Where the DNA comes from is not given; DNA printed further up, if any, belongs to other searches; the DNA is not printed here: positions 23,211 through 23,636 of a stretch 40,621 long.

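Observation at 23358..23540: Cys4 zinc-ribbon mini-protein at the gene 5.9 (RecBCD inhibitor) locus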

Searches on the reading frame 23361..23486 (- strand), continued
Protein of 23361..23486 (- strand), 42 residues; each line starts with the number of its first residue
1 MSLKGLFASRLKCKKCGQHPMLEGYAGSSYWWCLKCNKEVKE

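Call 24: get_annotated_region(hit=H45, flank=1500)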
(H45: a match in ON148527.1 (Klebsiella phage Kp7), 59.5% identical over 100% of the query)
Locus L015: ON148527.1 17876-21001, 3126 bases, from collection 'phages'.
description: Klebsiella phage Kp7, complete genome.
organism: Klebsiella phage Kp7 (NCBI taxid 2936515)
taxonomy: Viruses; Duplodnaviria; Heunggongvirae; Uroviricota; Caudoviricetes; Autographiviridae; Molineuxvirinae
host: Klebsiella pneumoniae ATCC 43816; source: Sand River; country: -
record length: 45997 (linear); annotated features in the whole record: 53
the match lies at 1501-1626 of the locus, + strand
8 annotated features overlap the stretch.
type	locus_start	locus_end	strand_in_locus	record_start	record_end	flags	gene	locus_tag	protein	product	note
CDS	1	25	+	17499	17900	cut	-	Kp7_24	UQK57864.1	HNH motif endonuclease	-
CDS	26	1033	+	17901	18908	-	-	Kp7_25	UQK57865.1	phosphoesterase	-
CDS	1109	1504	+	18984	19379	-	-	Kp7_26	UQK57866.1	hypothetical protein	-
CDS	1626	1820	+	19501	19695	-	-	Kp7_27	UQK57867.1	hypothetical protein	-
CDS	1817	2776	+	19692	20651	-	-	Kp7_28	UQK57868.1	ATP-dependent DNA ligase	-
CDS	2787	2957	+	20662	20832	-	-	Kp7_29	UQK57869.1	hypothetical protein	-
CDS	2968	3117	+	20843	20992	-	-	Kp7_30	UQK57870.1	hypothetical protein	-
CDS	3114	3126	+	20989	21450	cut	-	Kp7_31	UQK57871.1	putative N-acetyltransferase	-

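Call 28: find_homologous_proteins(query=A1, max_evalue=1)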
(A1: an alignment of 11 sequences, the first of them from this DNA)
Query A1 (11 sequences) (42 aa, profile of the alignment): 7 proteins with E <= 1 among 13 candidates.
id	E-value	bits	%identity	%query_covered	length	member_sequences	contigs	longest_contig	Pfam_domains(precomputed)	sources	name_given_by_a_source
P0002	5.3e-23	99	86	100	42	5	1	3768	-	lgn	-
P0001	1.0e-22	98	98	100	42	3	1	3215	-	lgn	-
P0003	1.2e-22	97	71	100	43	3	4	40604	-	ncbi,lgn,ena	-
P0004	2.6e-22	96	60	100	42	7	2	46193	-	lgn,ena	-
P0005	4.0e-19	86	60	100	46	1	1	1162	PF26435.2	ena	-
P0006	4.3e-17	80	63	95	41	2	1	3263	-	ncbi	ncbi:hypothetical protein OUHCRE19_42430 [Enterobacter asburiae]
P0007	1.6e-15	75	60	95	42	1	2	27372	-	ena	-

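Call 29: search_protein_families(library=pfam, alignment_id=A1, max_evalue=10)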
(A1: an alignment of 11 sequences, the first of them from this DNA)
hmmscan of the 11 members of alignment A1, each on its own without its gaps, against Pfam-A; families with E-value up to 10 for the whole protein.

A. member 1, seq(42 aa): 2 families
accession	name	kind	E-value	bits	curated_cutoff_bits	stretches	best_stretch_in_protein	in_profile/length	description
PF18439.7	zf_UBZ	-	0.073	13.2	25.6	1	30-42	2-14/32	Ubiquitin-Binding Zinc Finger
PF24292.1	DUF7479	-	1.1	9.8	27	1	11-21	31-41/60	Domain of unknown function (DUF7479)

B. families by the number of members that match (of 11 scanned): 19 families
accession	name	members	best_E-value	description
PF18439.7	zf_UBZ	6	0.02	Ubiquitin-Binding Zinc Finger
PF14369.11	Zn_ribbon_19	5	0.0035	zinc-ribbon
PF24292.1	DUF7479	5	0.013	Domain of unknown function (DUF7479)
PF13240.11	Zn_Ribbon_1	4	0.076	zinc-ribbon domain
PF22747.2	Zn_ribbon_DUF2089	4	0.096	DUF2089 zinc ribbon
PF12760.12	Zn_ribbon_IS1595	3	0.00024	Transposase zinc-ribbon domain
PF08792.16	A2L_zn_ribbon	3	0.063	A2L zinc ribbon domain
PF13248.11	Zn_ribbon_3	2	0.021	zinc-ribbon domain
PF23550.1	zf_Tbcl_Rhp7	2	0.038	DNA repair protein rhp7 treble clef domain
PF23165.1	zf-C2H2_FBX41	2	0.64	F-box only protein 41 C2H2 zinc finger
PF07191.17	Zn_ribbon_6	1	0.031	Double zinc ribbon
PF14354.12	Lar_restr_allev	1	0.035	Restriction alleviation protein Lar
PF22191.2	IBR_1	1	0.047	IBR domain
PF21957.2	Zn_ribbon_16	1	0.066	Zinc beta-ribbon finger, putative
PF08772.16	Zn_ribbon_NOB1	1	0.17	Nin one binding (NOB1) Zn-ribbon like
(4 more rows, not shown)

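Call 30: search_solved_structures(query=A1, max_evalue=10, show_alignments=3)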
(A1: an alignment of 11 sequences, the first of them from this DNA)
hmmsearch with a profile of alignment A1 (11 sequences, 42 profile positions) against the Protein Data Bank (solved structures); distinct sequences matched with E-value up to 10: 8.
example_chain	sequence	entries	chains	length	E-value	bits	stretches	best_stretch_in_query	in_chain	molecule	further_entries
8smk_B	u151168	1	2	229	0.2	15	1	12-31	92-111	Activating Fab 362 heavy chain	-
36ro_P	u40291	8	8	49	0.3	14.4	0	33-41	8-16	DNA-directed RNA polymerase subunit Rpo12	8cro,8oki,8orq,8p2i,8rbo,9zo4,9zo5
4qiw_P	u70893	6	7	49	0.67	13.3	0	32-41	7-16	DNA-directed RNA polymerase subunit P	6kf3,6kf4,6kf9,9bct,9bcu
1qyp_A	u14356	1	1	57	4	10.8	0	3-19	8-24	RNA POLYMERASE II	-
6ydh_A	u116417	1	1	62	8.8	9.7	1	3-18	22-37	DUF1610 domain-containing protein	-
9v21_sC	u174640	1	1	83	8.8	9.7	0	11-20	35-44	Small ribosomal subunit protein eS27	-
9v1j_sC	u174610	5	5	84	9.1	9.7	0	11-20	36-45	Small ribosomal subunit protein eS27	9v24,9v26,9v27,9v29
6sw9_C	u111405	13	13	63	9.8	9.6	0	6-17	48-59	Zn-ribbon RNA-binding protein involved in translation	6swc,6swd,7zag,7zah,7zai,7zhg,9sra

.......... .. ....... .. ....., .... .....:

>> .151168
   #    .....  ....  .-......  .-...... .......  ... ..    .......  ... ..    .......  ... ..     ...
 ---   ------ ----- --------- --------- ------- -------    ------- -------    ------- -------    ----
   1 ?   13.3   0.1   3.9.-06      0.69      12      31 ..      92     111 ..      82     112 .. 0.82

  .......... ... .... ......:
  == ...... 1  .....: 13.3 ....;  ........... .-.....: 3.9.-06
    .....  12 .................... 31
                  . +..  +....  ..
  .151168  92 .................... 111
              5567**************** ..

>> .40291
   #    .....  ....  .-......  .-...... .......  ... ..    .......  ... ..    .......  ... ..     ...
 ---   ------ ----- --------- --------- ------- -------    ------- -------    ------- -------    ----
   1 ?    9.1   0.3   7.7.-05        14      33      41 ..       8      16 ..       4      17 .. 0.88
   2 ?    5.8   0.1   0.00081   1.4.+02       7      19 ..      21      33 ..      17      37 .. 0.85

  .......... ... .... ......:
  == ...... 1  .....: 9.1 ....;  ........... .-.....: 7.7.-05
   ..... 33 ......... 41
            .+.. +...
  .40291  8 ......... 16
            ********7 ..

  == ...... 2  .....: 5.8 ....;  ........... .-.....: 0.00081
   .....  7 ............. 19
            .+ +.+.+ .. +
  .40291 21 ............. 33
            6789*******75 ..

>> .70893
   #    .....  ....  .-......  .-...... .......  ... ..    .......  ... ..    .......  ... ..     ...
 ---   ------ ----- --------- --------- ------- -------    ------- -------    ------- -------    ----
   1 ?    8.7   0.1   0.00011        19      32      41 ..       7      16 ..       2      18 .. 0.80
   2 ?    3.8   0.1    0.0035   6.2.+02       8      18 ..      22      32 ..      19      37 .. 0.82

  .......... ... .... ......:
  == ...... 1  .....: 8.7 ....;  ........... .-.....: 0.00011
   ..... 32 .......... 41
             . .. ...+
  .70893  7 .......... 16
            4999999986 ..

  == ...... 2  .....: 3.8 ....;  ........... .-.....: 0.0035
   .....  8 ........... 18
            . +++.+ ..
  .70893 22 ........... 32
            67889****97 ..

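Call 32: search_protein_families(library=pfam, proteins=[P0005, P0006, P0007, P0004, P0003], max_evalue=10)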
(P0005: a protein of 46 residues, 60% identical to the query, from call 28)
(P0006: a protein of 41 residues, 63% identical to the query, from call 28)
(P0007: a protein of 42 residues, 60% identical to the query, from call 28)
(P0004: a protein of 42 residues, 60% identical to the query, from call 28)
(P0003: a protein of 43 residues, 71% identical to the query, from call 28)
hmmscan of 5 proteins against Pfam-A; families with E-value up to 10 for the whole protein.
P0005 (46 aa): 2 families
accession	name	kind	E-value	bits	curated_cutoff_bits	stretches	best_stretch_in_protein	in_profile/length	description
PF14369.11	Zn_ribbon_19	-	0.096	13.3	30.8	1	32-41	4-13/35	zinc-ribbon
PF24292.1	DUF7479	-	0.25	11.9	27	0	9-18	29-38/60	Domain of unknown function (DUF7479)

P0006 (41 aa): 4 families
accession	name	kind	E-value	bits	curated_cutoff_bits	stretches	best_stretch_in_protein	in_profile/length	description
PF14369.11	Zn_ribbon_19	-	0.036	14.7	30.8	1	30-39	4-13/35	zinc-ribbon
PF23550.1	zf_Tbcl_Rhp7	-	0.096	12.7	27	1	29-38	28-37/39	DNA repair protein rhp7 treble clef domain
PF13240.11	Zn_Ribbon_1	-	0.2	12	25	2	31-39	2-10/23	zinc-ribbon domain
PF24292.1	DUF7479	-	1.4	9.5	27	1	29-39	3-13/60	Domain of unknown function (DUF7479)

P0007 (42 aa): 4 families
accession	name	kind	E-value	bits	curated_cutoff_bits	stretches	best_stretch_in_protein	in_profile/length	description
PF14369.11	Zn_ribbon_19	-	0.0068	17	30.8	1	31-40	4-13/35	zinc-ribbon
PF14354.12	Lar_restr_allev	-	0.019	15.6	28.6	1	10-37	4-33/58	Restriction alleviation protein Lar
PF13240.11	Zn_Ribbon_1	-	0.051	13.8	25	2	8-16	12-20/23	zinc-ribbon domain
PF23550.1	zf_Tbcl_Rhp7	-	0.068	13.2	27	1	7-39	2-37/39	DNA repair protein rhp7 treble clef domain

P0004 (42 aa): 1 family
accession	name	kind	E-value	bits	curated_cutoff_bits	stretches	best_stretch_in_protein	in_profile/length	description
PF12760.12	Zn_ribbon_IS1595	-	0.01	16.2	25.4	1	9-38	17-45/46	Transposase zinc-ribbon domain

P0003 (43 aa): 6 families
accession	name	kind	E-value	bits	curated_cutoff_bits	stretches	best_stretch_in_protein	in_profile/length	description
PF12760.12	Zn_ribbon_IS1595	-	0.0025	18.2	25.4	1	12-38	20-45/46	Transposase zinc-ribbon domain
PF14369.11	Zn_ribbon_19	-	0.0095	16.5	30.8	1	32-40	4-12/35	zinc-ribbon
PF23550.1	zf_Tbcl_Rhp7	-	0.038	13.9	27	2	10-17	27-34/39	DNA repair protein rhp7 treble clef domain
PF22747.2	Zn_ribbon_DUF2089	-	0.1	13.1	27.6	1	5-17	7-19/32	DUF2089 zinc ribbon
PF18439.7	zf_UBZ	-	0.18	11.9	25.6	0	11-18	3-10/32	Ubiquitin-Binding Zinc Finger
PF24292.1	DUF7479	-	0.27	11.8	27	0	31-41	3-13/60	Domain of unknown function (DUF7479)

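Call 43: predict_structure(alignment_id=A2)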
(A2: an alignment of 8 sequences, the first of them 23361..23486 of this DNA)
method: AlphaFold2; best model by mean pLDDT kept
length: 42 residues; sequences in the alignment: 8
mean_pLDDT: 73.6   pTM: 0.43
mean pLDDT of the five models: 73.6, 72.5, 71.4, 65.6, 57.1
residues with pLDDT >= 90: 0; 70-90: 30; 50-70: 7; < 50: 5
segments of 3 or more residues with pLDDT < 50: 4-6
pLDDT, mean of each block of 10 residues (from residue 1): 50 80 80 85 67
secondary structure, 60 per line:
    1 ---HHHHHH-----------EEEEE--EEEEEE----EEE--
elements in order: H4-9 E21-25 E28-33 E38-40

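Call 47: fold_search(model_id=the predicted structure, library=pdb)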
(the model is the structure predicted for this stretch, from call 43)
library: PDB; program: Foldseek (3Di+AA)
matches with E <= 10: 209; with E <= 0.001: 0
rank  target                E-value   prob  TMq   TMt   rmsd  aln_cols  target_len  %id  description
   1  3cng_C                2.8e-01  0.97  0.58  0.16   2.4        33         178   24  Crystal structure of NUDIX hydrolase from Nitrosomonas europaea (released 2008-04-08)
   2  9qiw_Lp               4.5e-01  0.47  0.45  0.29   5.4        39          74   28  Human pre-60S - State 3 (released 2025-04-30)
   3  8q5b_MODEL_1_A        5.1e-01  0.69  0.55  0.44   5.9        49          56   28  Characterization of the zinc finger u-protein HVO_0758 from Haloferax volcanii: biological roles, zinc binding (released 2023-12-27)
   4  9bh5_Cp               6.3e-01  0.33  0.43  0.24   5.6        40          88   32  High-resolution C. elegans 80S ribosome structure - class 1 (released 2024-09-04)
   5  6zp4_4                7.7e-01  0.57  0.54  0.21   3.7        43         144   16  SARS-CoV-2 Nsp1 bound to a human 43S preinitiation ribosome complex - state 2 (released 2020-07-29)
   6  5jb3_8                7.7e-01  0.54  0.49  0.21   3.3        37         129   27  Cryo-EM structure of a full archaeal ribosomal translation initiation complex in the P-REMOTE conformation (released 2016-11-30)
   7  3cng_B                8.2e-01  0.87  0.58  0.16   2.4        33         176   24  Crystal structure of NUDIX hydrolase from Nitrosomonas europaea (released 2008-04-08)
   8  3cng_A                8.8e-01  0.85  0.58  0.16   2.4        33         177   24  Crystal structure of NUDIX hydrolase from Nitrosomonas europaea (released 2008-04-08)
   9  8fkz_LX               8.8e-01  0.25  0.42  0.27   5.7        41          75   29  Human nucleolar pre-60S ribosomal subunit (State G) (released 2023-07-12)
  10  5nus_B                8.8e-01  0.13  0.28  0.19   9.2        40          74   18  Structure of a minimal complex between p44 and p34 from Chaetomium thermophilum (released 2017-10-18)
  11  5t2a_m                9.4e-01  0.30  0.45  0.24   5.4        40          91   30  CryoEM structure of the Leishmania donovani 80S ribosome at 2.9 Angstrom resolution (released 2017-01-25)
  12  3j6x_83               1.0e+00  0.28  0.46  0.25   5.5        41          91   29  S. cerevisiae 80S ribosome bound with Taura syndrome virus (TSV) IRES, 5 degree rotation (Class II) (released 2014-06-11)
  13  8q7z_Bp               1.0e+00  0.23  0.42  0.23   5.7        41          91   29  Structure of the G. gallus 80S non-rotated ribosome (released 2024-08-28)
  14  8bsi_Lq               1.1e+00  0.28  0.45  0.26   5.6        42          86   21  Giardia ribosome chimeric hybrid-like GDP+Pi bound state (B1) (released 2023-03-15)
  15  9gmo_j                1.1e+00  0.21  0.42  0.23   5.7        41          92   29  eIF6-bound pre-60S large ribosomal subunit incorporating mutant uL16 (released 2024-10-02)
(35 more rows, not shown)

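Call 49: search_protein_representatives(alignment_id=A2)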
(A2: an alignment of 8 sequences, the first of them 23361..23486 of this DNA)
Query: 8 sequences, 43 profile positions. Proteins with E-value up to 0.001 (for the whole library): 9; up to 1e-10: 4; up to 1e-30: 0. The best 9 are listed.
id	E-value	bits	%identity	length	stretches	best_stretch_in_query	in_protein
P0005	7.1e-24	99.4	-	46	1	1-43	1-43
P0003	3.7e-23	97.1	-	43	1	1-42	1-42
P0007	4.4e-21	90.5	-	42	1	1-43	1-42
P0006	1.4e-20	88.9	-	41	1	1-43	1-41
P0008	1.0e-06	44.5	-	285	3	13-35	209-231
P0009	9.0e-05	38.3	-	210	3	6-41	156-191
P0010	1.1e-04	38.0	-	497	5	24-35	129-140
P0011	2.9e-04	36.7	-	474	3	12-41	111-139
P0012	6.7e-04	35.5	-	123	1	11-41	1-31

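Call 51: search_protein_families(library=pfam, proteins=[P0011, P0012, P0009], max_evalue=0.1)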
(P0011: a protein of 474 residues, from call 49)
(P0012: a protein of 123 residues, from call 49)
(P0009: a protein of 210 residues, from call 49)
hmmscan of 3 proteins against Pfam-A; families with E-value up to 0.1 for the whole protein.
P0011 (474 aa): 3 families
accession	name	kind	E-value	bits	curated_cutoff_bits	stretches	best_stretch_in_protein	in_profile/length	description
PF00929.31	RNase_T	-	2e-15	58.2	24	1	289-465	2-164/164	Exonuclease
PF22191.2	IBR_1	-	0.056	13.8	27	0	190-215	4-29/47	IBR domain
PF25427.2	zf-CCCH_UNK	-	0.096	13.1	31.1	0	250-267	4-21/40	UNK-like, CCCH zinc finger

P0012 (123 aa): 6 families
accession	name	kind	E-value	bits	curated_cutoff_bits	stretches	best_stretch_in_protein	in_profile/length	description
PF12760.12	Zn_ribbon_IS1595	-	0.0043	17.4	25.4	1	2-28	20-45/46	Transposase zinc-ribbon domain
PF14354.12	Lar_restr_allev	-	0.0054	17.4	28.6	1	2-28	5-33/58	Restriction alleviation protein Lar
PF13453.11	Zn_ribbon_TFIIB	-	0.0082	16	22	1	2-27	1-26/41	Transcription factor zinc-finger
PF12773.13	DZR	-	0.018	15.7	27.3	1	2-34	14-38/45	Double zinc ribbon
PF18439.7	zf_UBZ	-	0.04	14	25.6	0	20-39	2-20/32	Ubiquitin-Binding Zinc Finger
PF14471.11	DUF4428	-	0.081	13.2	27.8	0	2-36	1-36/51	Domain of unknown function (DUF4428)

P0009 (210 aa): 10 families
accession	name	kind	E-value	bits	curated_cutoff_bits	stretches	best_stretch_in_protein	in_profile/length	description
PF14354.12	Lar_restr_allev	-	1.1e-06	29.3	28.6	2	114-141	4-33/58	Restriction alleviation protein Lar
PF12773.13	DZR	-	9.3e-05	23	27.3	0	97-143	1-34/45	Double zinc ribbon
PF18912.6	DZR_2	-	0.00016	21.9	27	1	82-140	10-56/56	Double zinc ribbon domain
PF07191.17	Zn_ribbon_6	-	0.0003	21.1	25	1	82-145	3-61/67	Double zinc ribbon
PF06827.20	zf-FPG_IleRS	-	0.00052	20.2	21.3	1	114-141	2-29/30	Zinc finger found in FPG and IleRS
PF13408.12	Zn_ribbon_recom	-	0.0026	18.5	25.3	1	93-125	4-35/58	Recombinase zinc beta ribbon domain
PF24042.1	DUF7351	-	0.0038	17.5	31.2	1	114-193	2-79/177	Domain of unknown function (DUF7351)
PF12760.12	Zn_ribbon_IS1595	-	0.0093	16.4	25.4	1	112-141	18-45/46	Transposase zinc-ribbon domain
PF01155.25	HypA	-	0.02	15.3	28.9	1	91-129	67-102/112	Hydrogenase/urease nickel incorporation, metallochaperone, hypA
PF08271.17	Zn_Ribbon_TF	-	0.058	13.4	29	0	116-141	3-27/43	TFIIB zinc-binding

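Call 52: find_encoding_contigs(protein=P0005, flank=5000, max_places=4)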
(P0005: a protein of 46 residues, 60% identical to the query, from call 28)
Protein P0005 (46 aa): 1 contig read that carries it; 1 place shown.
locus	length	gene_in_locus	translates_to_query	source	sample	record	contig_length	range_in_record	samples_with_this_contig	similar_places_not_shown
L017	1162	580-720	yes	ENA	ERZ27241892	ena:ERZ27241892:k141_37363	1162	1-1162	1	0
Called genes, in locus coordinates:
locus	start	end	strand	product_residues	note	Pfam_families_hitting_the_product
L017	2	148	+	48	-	?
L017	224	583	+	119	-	PF18909:dGTP_diPhyd_N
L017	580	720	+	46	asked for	PF26435:DUF8118 (faint)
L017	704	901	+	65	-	-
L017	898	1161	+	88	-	?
